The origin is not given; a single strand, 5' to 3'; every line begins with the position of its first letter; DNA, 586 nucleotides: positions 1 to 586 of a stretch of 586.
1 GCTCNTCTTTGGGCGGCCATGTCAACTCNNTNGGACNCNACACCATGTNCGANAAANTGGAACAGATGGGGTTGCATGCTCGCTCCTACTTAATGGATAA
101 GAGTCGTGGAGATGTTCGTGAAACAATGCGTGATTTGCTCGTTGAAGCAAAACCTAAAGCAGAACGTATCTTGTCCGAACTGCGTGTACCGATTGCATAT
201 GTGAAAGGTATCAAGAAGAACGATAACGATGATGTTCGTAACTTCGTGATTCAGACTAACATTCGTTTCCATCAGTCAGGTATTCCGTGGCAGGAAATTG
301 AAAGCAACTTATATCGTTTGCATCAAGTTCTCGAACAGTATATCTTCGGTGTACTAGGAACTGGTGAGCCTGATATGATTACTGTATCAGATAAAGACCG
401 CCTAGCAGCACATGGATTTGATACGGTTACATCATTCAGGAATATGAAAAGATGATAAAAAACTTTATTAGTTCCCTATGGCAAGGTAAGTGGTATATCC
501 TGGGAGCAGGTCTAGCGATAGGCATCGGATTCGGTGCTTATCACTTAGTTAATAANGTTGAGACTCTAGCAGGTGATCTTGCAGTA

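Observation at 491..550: Downstream gene opens with a glycine-zipper transmembrane helix, a candidate holin, spanin-like or other small membrane-anchored protein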

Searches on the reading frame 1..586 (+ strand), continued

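Call 49: predict_structure(alignment_id=A3)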
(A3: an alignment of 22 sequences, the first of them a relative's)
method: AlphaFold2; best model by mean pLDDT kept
length: 147 residues; sequences in the alignment: 22
mean_pLDDT: 51.2   pTM: 0.16
mean pLDDT of the five models: 51.2, 50.6, 49.5, 48.3, 39.9
residues with pLDDT >= 90: 0; 70-90: 0; 50-70: 103; < 50: 44
segments of 3 or more residues with pLDDT < 50: 98-109, 133-147
pLDDT, mean of each block of 10 residues (from residue 1): 56 57 56 53 53 54 52 51 55 50 45 51 52 43 35
secondary structure, 60 per line:
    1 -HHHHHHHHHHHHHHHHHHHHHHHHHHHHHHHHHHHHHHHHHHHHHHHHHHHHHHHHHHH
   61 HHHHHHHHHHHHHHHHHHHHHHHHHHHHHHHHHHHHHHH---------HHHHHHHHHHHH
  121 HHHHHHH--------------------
elements in order: H2-99 H109-127
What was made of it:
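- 551..586 (+): Start of the periplasmic helical (coiled-coil) domain, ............... The AF2 secondary structure shows a helix over residues 2-99, at low confidence (call 49).
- On Two-component spanin, i-spanin subunit (T5 / T4-PseT.3 family, PHROG 739): AF2 secondary structure gives helix 2-99, loop 100-108 and helix 109-127, but mean pLDDT is only 51 (call 49).
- The AF2 model has low confidence, with mean pLDDT 51 (call 49).
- Tried and rejected: Mean pLDDT was 51 and pTM 0.16 (call 49).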

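Call 56: search_protein_families(library=ncbifam, proteins=[L001:5413-5853:+, L001:5787-6137:+, L001:4718-5413:+], max_evalue=0.1)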
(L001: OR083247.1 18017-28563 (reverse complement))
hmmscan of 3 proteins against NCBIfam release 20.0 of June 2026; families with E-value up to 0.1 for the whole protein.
L001:5413-5853:+ (147 aa): 5 families
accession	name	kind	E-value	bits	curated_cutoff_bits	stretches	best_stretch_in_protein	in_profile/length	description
NF049847.1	FtsL_COG5462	equivalog_domain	0.0036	16.9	50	1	15-63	4-52/85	cell division protein FtsL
TIGR02568.1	LcrE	equivalog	0.0049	16.6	89.5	1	35-115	11-88/241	type III secretion system gatekeeper subunit SctW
TIGR01000.1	bacteriocin_acc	subfamily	0.015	14.2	258.85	1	34-116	251-334/457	bacteriocin secretion accessory protein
NF045509.1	CellDiv_HetF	equivalog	0.018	13.3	1200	1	47-119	596-667/836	cell division protein HetF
TIGR01639.1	P_fal_TIGR01639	paralog_domain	0.067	13.3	25.75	0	77-102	7-32/61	Plasmodium falciparum uncharacterized domain TIGR01639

L001:5787-6137:+ (117 aa): 0 families

L001:4718-5413:+ (232 aa): 0 families

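Call 57: search_solved_structures(query=L001:5413-5853:+, max_evalue=1)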
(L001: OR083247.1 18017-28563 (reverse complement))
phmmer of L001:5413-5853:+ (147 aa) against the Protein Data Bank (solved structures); distinct sequences matched with E-value up to 1: 4.
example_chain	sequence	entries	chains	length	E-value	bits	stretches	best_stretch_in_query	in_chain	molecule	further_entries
8tno_A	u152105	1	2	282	0.27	14.8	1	15-123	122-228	UNC_239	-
8j09_A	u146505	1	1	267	0.6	13.7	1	65-136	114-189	DNA replication regulator SLD3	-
3wi3_A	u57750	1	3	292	0.7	13.5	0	65-136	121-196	DNA replication regulator SLD3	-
9e5c_6a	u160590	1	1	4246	0.86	13.2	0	30-131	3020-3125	Dynein heavy chain, putative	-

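Call 58: search_solved_structures(query=L001:4718-5413:+, max_evalue=1)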
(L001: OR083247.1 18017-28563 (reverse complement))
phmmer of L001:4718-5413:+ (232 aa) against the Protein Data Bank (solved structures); distinct sequences matched with E-value up to 1: 1.
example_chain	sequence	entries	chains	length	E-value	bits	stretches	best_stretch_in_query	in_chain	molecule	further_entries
7c5x_A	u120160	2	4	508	0.78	12.7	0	143-182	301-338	iota-carbonic anhydrase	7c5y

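Call 69: search_protein_families(library=padloc, proteins=[L001:5413-5853:+, L001:5787-6137:+, L001:4718-5413:+], max_evalue=0.1)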
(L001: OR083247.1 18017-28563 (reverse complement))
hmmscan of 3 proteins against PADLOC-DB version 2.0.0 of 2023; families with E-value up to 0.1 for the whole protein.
L001:5413-5853:+ (147 aa): 1 family
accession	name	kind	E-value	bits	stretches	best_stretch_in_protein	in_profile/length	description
PDLC01177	CorA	-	0.05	11.8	1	34-99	14-76/117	CorA-like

L001:5787-6137:+ (117 aa): 0 families

L001:4718-5413:+ (232 aa): 0 families
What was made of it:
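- It has no PADLOC hit below E 0.05 (call 69).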

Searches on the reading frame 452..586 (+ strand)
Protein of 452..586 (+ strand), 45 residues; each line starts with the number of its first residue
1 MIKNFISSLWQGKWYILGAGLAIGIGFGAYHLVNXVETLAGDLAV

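Call 11: search_protein_families(library=phrogs, proteins=[window:452-586:+], max_evalue=0.01)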
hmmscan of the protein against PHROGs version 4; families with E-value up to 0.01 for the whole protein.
window:452-586:+ (45 aa): 1 family
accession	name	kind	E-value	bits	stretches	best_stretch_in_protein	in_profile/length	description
phrog_739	-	lysis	0.0012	20.1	1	11-44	5-37/122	Rz-like spanin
